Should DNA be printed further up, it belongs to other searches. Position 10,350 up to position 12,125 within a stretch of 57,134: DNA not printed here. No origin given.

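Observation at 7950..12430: Cluster of pilin-like and cysteine-rich anchored surface proteins with no assembly machinery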

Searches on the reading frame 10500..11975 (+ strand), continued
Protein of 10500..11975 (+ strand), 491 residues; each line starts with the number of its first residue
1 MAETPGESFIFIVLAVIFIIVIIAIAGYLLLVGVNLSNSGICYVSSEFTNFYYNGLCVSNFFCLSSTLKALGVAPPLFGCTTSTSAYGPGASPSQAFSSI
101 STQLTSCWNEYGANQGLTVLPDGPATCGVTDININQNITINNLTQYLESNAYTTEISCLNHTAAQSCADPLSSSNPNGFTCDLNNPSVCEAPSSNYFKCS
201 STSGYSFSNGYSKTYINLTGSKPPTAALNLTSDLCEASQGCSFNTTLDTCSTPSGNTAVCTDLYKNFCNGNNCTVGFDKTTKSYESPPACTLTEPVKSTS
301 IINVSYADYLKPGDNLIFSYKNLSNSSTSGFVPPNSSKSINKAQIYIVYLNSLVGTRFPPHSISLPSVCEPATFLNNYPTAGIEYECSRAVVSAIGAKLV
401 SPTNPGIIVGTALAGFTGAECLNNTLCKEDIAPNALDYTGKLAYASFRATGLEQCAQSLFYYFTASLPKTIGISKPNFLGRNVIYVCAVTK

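Call 53: find_homologous_proteins(query=L035:3400-5655:+, max_evalue=1e-10)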
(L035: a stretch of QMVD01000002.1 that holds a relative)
Query L035:3400-5655:+ (751 aa): 5642 proteins with E <= 1e-10 among 8000 candidates; the best 120 are listed.
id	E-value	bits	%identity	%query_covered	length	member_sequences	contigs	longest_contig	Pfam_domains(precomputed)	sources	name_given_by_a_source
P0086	0.0e+0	1653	98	100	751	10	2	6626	PF00437.27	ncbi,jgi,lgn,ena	-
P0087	0.0e+0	1288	73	99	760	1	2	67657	PF00437.27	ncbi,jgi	-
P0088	0.0e+0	1280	74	100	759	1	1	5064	PF00437.27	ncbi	-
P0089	0.0e+0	1270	73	100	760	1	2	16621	PF00437.27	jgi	jgi:flagellar protein FlaI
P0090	0.0e+0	1111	63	100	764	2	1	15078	PF00437.27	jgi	jgi:type IV secretory pathway ATPase VirB11/archaellum biosynthesis ATPase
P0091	0.0e+0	1105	63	100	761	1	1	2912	PF00437.27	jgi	-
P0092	0.0e+0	1097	63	100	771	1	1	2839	PF00437.27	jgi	jgi:flagellar protein FlaI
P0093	0.0e+0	1095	63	100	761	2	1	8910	PF00437.27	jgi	jgi:type IV secretory pathway ATPase VirB11/archaellum biosynthesis ATPase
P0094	0.0e+0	1084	63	100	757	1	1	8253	PF00437.27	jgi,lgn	jgi:type IV secretory pathway ATPase VirB11/archaellum biosynthesis ATPase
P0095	0.0e+0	1083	63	100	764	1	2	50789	PF00437.27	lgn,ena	-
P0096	0.0e+0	1069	65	99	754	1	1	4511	PF00437.27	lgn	-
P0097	0.0e+0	1065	63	100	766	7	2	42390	PF00437.27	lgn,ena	-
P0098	0.0e+0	1063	62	100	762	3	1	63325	PF00437.27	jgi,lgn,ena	-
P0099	0.0e+0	1060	63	100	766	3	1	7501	PF00437.27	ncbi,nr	ncbi:MAG: type II/IV secretion system ATPase subunit [Nanoarchaeota archaeon]|nr:type II/IV secretio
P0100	0.0e+0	1056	61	100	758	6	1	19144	PF00437.27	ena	-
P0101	0.0e+0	1052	62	100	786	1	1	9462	PF00437.27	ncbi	-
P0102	0.0e+0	1045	60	99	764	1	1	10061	PF00437.27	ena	-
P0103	0.0e+0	1043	62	100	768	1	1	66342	PF00437.27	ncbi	-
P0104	0.0e+0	1040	61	100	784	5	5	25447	PF00437.27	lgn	-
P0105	0.0e+0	1039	62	95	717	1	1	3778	PF00437.27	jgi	jgi:type IV secretory pathway ATPase VirB11/archaellum biosynthesis ATPase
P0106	0.0e+0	1037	60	99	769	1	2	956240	PF00437.27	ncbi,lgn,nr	ncbi:MAG: type II/IV secretion system ATPase subunit [Candidatus Nanoarchaeia archaeon]|nr:type II/I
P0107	0.0e+0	1031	62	99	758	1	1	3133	PF00437.27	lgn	-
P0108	0.0e+0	1029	61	100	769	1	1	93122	PF00437.27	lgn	-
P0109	0.0e+0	1025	59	100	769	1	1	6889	PF00437.27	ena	-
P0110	0.0e+0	1022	60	100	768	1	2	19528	PF00437.27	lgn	-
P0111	0.0e+0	1020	61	99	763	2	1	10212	PF00437.27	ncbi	-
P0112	0.0e+0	1019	59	100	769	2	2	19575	PF00437.27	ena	-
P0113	0.0e+0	1012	60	100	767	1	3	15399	PF00437.27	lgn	-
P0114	6.7e-298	1008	59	100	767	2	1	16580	PF00437.27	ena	-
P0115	1.2e-297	1007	59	100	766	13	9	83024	PF00437.27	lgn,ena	-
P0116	2.2e-297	1006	59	100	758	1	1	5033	PF00437.27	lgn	-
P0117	2.8e-297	1006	59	100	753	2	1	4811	PF00437.27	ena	-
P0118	5.8e-297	1005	59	100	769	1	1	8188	PF00437.27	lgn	-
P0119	1.2e-296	1004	58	100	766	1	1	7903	PF00437.27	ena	-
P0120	1.3e-296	1004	59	99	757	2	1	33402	PF00437.27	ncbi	-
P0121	2.7e-296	1003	59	100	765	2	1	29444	PF00437.27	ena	-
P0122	2.8e-296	1003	58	73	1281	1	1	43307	PF00437.27,PF14528.12,PF14890.12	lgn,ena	-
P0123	3.1e-296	1003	60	100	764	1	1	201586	PF00437.27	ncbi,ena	-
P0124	5.3e-296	1002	60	100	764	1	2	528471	PF00437.27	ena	-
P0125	6.5e-296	1001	60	100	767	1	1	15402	PF00437.27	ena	-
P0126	2.0e-295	1000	59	100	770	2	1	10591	PF00437.27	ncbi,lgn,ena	-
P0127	4.1e-295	999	60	100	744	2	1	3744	PF00437.27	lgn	-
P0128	4.9e-295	999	60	100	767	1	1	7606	PF00437.27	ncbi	-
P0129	2.0e-294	997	59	100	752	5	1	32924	PF00437.27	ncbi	-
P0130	1.4e-293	994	59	100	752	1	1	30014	PF00437.27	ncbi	-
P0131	6.6e-293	992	58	100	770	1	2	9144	PF00437.27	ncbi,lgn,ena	-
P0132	2.4e-291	986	59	99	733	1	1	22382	PF00437.27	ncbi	-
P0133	7.4e-291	985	59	99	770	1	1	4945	PF00437.27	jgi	-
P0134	8.5e-291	985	58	99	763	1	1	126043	PF00437.27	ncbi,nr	ncbi:Type II/IV secretion system protein [Candidatus Tiddalikarchaeum anstoanum]|nr:Type II/IV secre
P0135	1.3e-290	984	61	99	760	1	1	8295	PF00437.27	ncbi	-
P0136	6.0e-290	982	60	99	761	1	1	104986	PF00437.27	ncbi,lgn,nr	ncbi:MAG: type II/IV secretion system ATPase subunit [Nanoarchaeota archaeon]|nr:type II/IV secretio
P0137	1.9e-288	977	59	100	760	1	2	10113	PF00437.27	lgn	-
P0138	9.7e-288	974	57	100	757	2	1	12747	PF00437.27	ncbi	-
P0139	7.0e-287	972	57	100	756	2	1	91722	PF00437.27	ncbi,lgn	ncbi:MAG: type II/IV secretion system ATPase subunit [Candidatus Nanoarchaeia archaeon]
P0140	1.6e-286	970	57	100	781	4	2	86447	PF00437.27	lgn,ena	-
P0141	2.4e-286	970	59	100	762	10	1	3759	PF00437.27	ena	-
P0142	9.9e-286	968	58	99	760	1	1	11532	PF00437.27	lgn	-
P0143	1.7e-285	967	58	100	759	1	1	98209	PF00437.27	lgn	-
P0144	3.4e-285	966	57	99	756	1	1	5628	PF00437.27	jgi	-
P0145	6.9e-285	965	58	100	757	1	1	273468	PF00437.27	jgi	jgi:type IV secretory pathway ATPase VirB11/archaellum biosynthesis ATPase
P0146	1.3e-283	961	58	99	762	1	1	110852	PF00437.27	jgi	jgi:type IV secretory pathway ATPase VirB11/archaellum biosynthesis ATPase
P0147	1.5e-283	961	57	99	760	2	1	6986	PF00437.27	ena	-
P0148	3.0e-282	956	57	99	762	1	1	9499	PF00437.27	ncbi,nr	ncbi:MAG: type II/IV secretion system ATPase subunit [Candidatus Nanoarchaeia archaeon]|nr:type II/I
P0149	2.3e-280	950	57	99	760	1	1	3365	PF00437.27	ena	-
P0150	5.2e-280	949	57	99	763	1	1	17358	PF00437.27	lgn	-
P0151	8.3e-280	948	56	100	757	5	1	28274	PF00437.27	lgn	-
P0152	1.8e-279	947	57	99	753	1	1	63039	PF00437.27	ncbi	-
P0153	2.3e-279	947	57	100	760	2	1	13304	PF00437.27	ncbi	-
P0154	1.3e-278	944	-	-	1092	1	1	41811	PF00437.27,PF14890.12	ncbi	-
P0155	1.9e-278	944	57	99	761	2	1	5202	PF00437.27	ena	-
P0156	7.8e-278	942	56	99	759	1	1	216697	PF00437.27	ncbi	-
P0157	9.2e-278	941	57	99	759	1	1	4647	PF00437.27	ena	-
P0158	1.0e-277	941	57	99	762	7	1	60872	PF00437.27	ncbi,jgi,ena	ncbi:MAG: type II/IV secretion system ATPase subunit [Candidatus Nanoarchaeia archaeon]|jgi:type IV 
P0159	2.4e-277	940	55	100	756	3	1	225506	PF00437.27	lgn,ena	-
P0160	3.2e-277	940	55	72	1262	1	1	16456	PF00437.27,PF14528.12,PF14890.12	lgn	-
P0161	4.5e-276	936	56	99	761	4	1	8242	PF00437.27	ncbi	-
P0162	5.4e-276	936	55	100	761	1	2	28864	PF00437.27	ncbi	ncbi:MAG: type II/IV secretion system ATPase subunit [Candidatus Nanoarchaeia archaeon]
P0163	6.0e-276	935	57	97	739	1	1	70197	PF00437.27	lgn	-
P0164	8.1e-276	935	55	100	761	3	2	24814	PF00437.27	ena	-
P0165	8.2e-276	935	56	100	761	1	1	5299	PF00437.27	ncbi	-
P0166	1.0e-275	935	55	99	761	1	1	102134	PF00437.27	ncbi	ncbi:MAG: type II/IV secretion system ATPase subunit [archaeon]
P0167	2.0e-275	934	56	99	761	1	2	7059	PF00437.27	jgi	-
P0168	2.0e-275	934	56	99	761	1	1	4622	PF00437.27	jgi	-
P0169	2.0e-275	934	55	100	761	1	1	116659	PF00437.27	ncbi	-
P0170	2.5e-275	933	55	100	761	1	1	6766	PF00437.27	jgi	-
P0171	7.1e-275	932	55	99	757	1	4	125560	PF00437.27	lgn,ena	-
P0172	9.5e-275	932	56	100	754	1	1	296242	PF00437.27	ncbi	-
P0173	1.0e-274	931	55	100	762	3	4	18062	PF00437.27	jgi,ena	-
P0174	3.4e-274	930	57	100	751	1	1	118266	PF00437.27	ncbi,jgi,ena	-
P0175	5.3e-274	929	55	99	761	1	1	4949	PF00437.27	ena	-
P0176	6.4e-274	929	55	100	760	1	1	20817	PF00437.27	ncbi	ncbi:MAG: type II/IV secretion system ATPase subunit [archaeon]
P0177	9.6e-274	928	57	100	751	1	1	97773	PF00437.27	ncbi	-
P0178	1.5e-273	928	55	100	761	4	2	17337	PF00437.27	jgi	-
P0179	7.1e-273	925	54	99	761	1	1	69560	PF00437.27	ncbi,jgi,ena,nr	ncbi:MAG: type II/IV secretion system ATPase subunit [Nanoarchaeota archaeon]|nr:type II/IV secretio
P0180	2.2e-272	924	55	98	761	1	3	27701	PF00437.27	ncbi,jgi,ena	-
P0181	3.2e-272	923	54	99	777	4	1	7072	PF00437.27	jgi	jgi:type IV secretory pathway ATPase VirB11/archaellum biosynthesis ATPase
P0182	4.4e-272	923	56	99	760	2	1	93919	PF00437.27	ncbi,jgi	-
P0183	6.6e-272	922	55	100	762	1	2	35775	PF00437.27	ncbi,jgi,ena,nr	ncbi:hypothetical protein DRJ48_00135 [Candidatus Woesearchaeota archaeon]|nr:MAG: hypothetical prot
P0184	1.1e-271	921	55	100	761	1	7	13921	PF00437.27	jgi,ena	-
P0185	1.3e-271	921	54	100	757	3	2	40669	PF00437.27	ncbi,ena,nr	ncbi:hypothetical protein DRN69_08885 [Candidatus Pacearchaeota archaeon]|nr:MAG: hypothetical prote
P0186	3.2e-271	920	55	100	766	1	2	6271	PF00437.27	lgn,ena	-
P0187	7.3e-271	919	54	100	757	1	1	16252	PF00437.27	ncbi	-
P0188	7.9e-271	919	55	98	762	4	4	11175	PF00437.27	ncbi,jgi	-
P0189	8.6e-271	918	55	99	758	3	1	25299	PF00437.27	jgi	-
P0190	1.1e-270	918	55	99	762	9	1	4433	PF00437.27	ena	-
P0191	1.2e-270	918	56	100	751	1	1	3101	PF00437.27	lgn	-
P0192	1.2e-270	918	54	100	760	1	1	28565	PF00437.27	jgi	jgi:flagellar protein FlaI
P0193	1.4e-270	918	55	99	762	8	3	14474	PF00437.27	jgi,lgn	-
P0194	2.8e-270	917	55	100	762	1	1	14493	PF00437.27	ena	-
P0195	3.0e-270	917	55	100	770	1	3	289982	PF00437.27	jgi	-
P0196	4.2e-270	916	55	100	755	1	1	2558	PF00437.27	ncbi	ncbi:MAG: type II/IV secretion system ATPase subunit [Candidatus Nanoarchaeia archaeon]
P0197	5.6e-270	916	56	100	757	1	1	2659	PF00437.27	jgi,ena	-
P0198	1.1e-269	915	55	100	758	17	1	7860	PF00437.27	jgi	-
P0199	1.3e-269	915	55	99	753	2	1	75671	PF00437.27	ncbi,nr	ncbi:type II/IV secretion system ATPase subunit [Candidatus Woesearchaeota archaeon]|nr:type II/IV s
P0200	1.7e-269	914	54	100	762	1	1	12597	PF00437.27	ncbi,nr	ncbi:MAG: type II/IV secretion system ATPase subunit [Candidatus Nanoarchaeia archaeon]|nr:type II/I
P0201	1.7e-269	914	54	100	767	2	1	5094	PF00437.27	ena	-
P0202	1.8e-269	914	55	99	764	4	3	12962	PF00437.27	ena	-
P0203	1.9e-269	914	55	100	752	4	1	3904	PF00437.27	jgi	-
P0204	3.1e-269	913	54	100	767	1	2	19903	PF00437.27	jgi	-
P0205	3.2e-269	913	55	100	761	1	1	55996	PF00437.27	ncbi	ncbi:MAG: type II/IV secretion system ATPase subunit [Candidatus Woesearchaeota archaeon]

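Call 55: fold_search(model_id=the predicted structure, library=pdb)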
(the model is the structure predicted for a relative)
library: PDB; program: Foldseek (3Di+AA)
matches with E <= 10: 5; with E <= 0.001: 0
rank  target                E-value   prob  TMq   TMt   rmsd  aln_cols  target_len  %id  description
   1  9o0y_A                3.0e+00  0.01  0.06  0.10  22.7       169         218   14  Co-crystal structure of human TREX1 in complex with an inhibitor (released 2025-05-21)
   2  7tqq_F                4.7e+00  0.01  0.06  0.10   9.8        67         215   12  Structure of human TREX1-DNA complex (released 2022-08-03)
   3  1k3i                  7.6e+00  0.00  0.05  0.04  25.0       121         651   14  Crystal Structure of the Precursor of Galactose Oxidase (released 2001-11-07)
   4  10ps                  8.0e+00  0.00  0.06  0.06  18.1       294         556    8  Crystal structure of SdrD A2-A3-B1-B2 domains from Staphylococcus aureus JH1 (released 2026-02-11)
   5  8vdk                  8.5e+00  0.00  0.06  0.06  17.6       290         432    8  Crystal Structure of LPXTG-motif Cell Wall Anchor Domain Protein MSCRAMM_SdrD from Staphylococcus aureus (released 2024-08-07)

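Call 59: find_related_loci(query=A4, collection=genome_contigs, flank=8000)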
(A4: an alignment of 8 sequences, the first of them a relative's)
Query A4 (751 aa) in genome_contigs; peptide patterns used: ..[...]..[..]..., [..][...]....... (x = any residue, [..] = any of these).
600 stretches matched a pattern (row limit reached: there are more); 586 encode a relative of the query (tblastn E <= 1e-3); the best 80 are kept; 80 distinct loci.
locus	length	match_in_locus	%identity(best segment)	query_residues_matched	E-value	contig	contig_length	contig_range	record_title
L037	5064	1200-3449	73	2-751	0e+0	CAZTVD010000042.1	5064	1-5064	MAG TPA_asm: Candidatus Woesearchaeota archaeon isolate binchicken_co19_16 genome assembly, contig: NODE_29468_length_50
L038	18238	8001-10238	57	1-750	0e+0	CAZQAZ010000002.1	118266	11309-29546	MAG TPA_asm: Candidatus Woesearchaeota archaeon isolate SRP141559_co1_251 genome assembly, contig: NODE_21_length_118266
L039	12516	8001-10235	54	2-744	0e+0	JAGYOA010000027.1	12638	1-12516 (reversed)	Candidatus Woesearchaeota archaeon isolate M55A3 27, whole genome shotgun sequence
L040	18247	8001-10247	54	5-751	0e+0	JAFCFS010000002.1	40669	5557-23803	Candidatus Woesearchaeota archaeon isolate Meg22_1618_Bin_98 Meg22_1618_Bin_98_scaffold_972, whole genome shotgun sequen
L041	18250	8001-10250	55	6-751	0e+0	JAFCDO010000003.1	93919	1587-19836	Candidatus Parvarchaeota archaeon isolate Meg19_1012_Bin_507 Meg19_1012_Bin_507_scaffold_703, whole genome shotgun seque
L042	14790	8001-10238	54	6-750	0e+0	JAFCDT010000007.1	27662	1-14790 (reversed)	Candidatus Woesearchaeota archaeon isolate Meg22_1012_Bin_105 Meg22_1012_Bin_105_scaffold_4982, whole genome shotgun seq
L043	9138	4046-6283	55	2-745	0e+0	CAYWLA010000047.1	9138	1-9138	MAG TPA_asm: uncultured Methanosarcinales archaeon isolate SRP178699_co1_467 genome assembly, contig: NODE_10623_length_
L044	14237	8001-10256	55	1-751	0e+0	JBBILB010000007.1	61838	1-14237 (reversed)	MAG: Candidatus Woesearchaeota archaeon isolate PGS172224_bin_2 NODE_339_length_61838_cov_2.83948, whole genome shotgun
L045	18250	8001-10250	53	5-750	0e+0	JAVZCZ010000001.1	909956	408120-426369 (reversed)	MAG: Candidatus Woesearchaeota archaeon isolate DRTY-6_201705_bins_90 DRTY-6_201705_bins_90_scaffold_1, whole genome sho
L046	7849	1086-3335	54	5-750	0e+0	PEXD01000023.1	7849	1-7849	MAG: Candidatus Woesearchaeota archaeon CG07_land_8_20_14_0_80_44_23 CG07_land_8_20_14_0.80_scaffold_10701_c, whole geno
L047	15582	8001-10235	53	6-750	0e+0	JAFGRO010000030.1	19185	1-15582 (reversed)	MAG: Candidatus Woesearchaeota archaeon isolate Zod_Metabat.833 k87_5101469, whole genome shotgun sequence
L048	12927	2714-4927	53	3-747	0e+0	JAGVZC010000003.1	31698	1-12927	Candidatus Woesearchaeota archaeon isolate RIFCSPLOWO2_01_FULL_32_21 rifcsplowo2_01_scaffold_2109, whole genome shotgun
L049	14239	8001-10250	54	2-751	0e+0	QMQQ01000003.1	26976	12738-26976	MAG: Candidatus Woesearchaeota archaeon isolate B54_G15 B54_Guay15_scaffold_00150, whole genome shotgun sequence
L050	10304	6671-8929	53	2-751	0e+0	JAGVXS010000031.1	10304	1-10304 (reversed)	Candidatus Woesearchaeota archaeon isolate RIFCSPHIGHO2_02_FULL_40_54 rifcsphigho2_02_scaffold_14719, whole genome shotg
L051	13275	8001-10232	73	2-745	0e+0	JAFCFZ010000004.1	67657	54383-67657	Candidatus Parvarchaeota archaeon isolate Meg22_46_Bin_205 Meg22_46_Bin_205_scaffold_1027, whole genome shotgun sequence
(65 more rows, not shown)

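Call 64: search_solved_structures(query=A1, max_evalue=1)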
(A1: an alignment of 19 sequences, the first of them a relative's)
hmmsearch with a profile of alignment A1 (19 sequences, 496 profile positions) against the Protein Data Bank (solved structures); distinct sequences matched with E-value up to 1: 0.

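Call 81: fold_search(model_id=the predicted structure, library=viral)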
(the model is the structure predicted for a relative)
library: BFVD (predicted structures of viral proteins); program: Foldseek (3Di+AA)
matches with E <= 10: 26; with E <= 0.001: 0
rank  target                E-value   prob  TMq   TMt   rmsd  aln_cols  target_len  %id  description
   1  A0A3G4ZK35            6.8e-01  0.02  0.07  0.11  27.5       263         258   11  Uncharacterized protein [Terrestrivirus sp.]
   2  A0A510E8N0            1.6e+00  0.01  0.06  0.08  31.2       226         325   12  (no name in the UniProt tables at hand)
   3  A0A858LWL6            1.8e+00  0.01  0.07  0.10  25.4       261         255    8  (no name in the UniProt tables at hand)
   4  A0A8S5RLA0            2.6e+00  0.01  0.06  0.10  30.1       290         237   10  Uncharacterized protein [virus sp. ctEQ64]
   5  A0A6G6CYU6            3.9e+00  0.01  0.08  0.13  26.7       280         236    9  (no name in the UniProt tables at hand)
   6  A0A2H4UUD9            4.2e+00  0.04  0.07  0.12  13.7       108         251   11  Uncharacterized protein [Bodo saltans virus]
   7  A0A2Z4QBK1            4.7e+00  0.01  0.07  0.08  24.4       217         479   12  (no name in the UniProt tables at hand)
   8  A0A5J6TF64            5.0e+00  0.01  0.03  0.06  15.7        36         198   14  Uncharacterized protein [Microbacterium phage Gershwin]
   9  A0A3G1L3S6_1          5.3e+00  0.01  0.05  0.04  24.3       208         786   13  Putative baseplate wedge protein [Synechococcus phage S-CBWM1]
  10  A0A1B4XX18            6.3e+00  0.04  0.06  0.29  17.7        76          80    8  Uncharacterized protein [Tenacibaculum phage pT24]
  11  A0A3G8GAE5            6.6e+00  0.03  0.06  0.26  16.9        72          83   17  (no name in the UniProt tables at hand)
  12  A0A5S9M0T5            6.6e+00  0.01  0.07  0.09  17.1       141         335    9  Borf-2 [Bovine foamy virus]
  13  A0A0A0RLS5            6.6e+00  0.00  0.06  0.05  20.4       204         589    8  (no name in the UniProt tables at hand)
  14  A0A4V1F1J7            7.5e+00  0.02  0.05  0.11  24.5        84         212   11  (no name in the UniProt tables at hand)
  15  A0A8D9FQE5            7.5e+00  0.01  0.05  0.08  20.1       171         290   13  Uncharacterized protein [uncultured marine phage]
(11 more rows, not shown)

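Call 88: find_related_loci(query=A7, collection=genome_contigs, flank=10000)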
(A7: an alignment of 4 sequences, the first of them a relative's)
Query A7 (136 aa) in genome_contigs; peptide patterns used: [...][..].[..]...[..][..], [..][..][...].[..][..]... (x = any residue, [..] = any of these).
43 stretches matched a pattern; 4 encode a relative of the query (tblastn E <= 1e-3); 4 distinct loci.
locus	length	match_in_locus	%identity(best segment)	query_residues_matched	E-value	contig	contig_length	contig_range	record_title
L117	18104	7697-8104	100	1-136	2e-90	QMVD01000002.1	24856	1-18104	MAG: Nanoarchaeota archaeon isolate B33_G15 B33_Guay15_scaffold_00203, whole genome shotgun sequence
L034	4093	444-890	55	1-135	2e-49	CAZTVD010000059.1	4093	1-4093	MAG TPA_asm: Candidatus Woesearchaeota archaeon isolate binchicken_co19_16 genome assembly, contig: NODE_39478_length_40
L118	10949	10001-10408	48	1-135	8e-39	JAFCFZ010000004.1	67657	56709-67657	Candidatus Parvarchaeota archaeon isolate Meg22_46_Bin_205 Meg22_46_Bin_205_scaffold_1027, whole genome shotgun sequence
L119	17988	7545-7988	32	6-136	2e-19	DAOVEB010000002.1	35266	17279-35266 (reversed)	MAG TPA_asm: Candidatus Parvarchaeota archaeon isolate CSMAG_1072 CSMAG_1072_k141_3295959_length_35266_cov_25.8924, whol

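Call 91: search_protein_families(library=pfam, proteins=[L035:10908-11267:+, L035:7697-8107:+, L035:9065-10552:+, L036:8029-9765:+], max_evalue=1)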
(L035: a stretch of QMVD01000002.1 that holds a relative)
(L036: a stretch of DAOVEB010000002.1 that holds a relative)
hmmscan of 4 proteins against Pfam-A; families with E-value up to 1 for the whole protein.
L035:10908-11267:+ (119 aa): 0 families

L035:7697-8107:+ (136 aa): 0 families

L035:9065-10552:+ (495 aa): 1 family
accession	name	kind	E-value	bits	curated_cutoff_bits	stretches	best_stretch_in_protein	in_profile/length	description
PF00396.23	Granulin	-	0.17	12.6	20.9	1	163-181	20-38/42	Granulin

L036:8029-9765:+ (578 aa): 0 families

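Call 92: find_related_loci(query=A3, collection=metagenome_contigs, flank=10000)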
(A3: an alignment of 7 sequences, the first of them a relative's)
Query A3 (535 aa) in metagenome_contigs; peptide patterns used: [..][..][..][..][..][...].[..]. (x = any residue, [..] = any of these).
589 stretches matched a pattern; 4 encode a relative of the query (tblastn E <= 1e-3); 4 distinct loci.
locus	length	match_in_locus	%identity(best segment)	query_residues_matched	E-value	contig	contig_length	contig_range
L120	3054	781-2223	32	11-532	6e-74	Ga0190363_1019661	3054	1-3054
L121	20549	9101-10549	30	11-532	3e-71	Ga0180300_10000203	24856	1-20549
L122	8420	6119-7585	31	4-532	3e-71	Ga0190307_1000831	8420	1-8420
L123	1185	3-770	41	255-533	3e-68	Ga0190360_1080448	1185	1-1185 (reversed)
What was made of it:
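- Tried and rejected: Scans with the B169-like alignment and with the E491-like alignment in metagenomes found only the same small clade (calls 88, 92).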
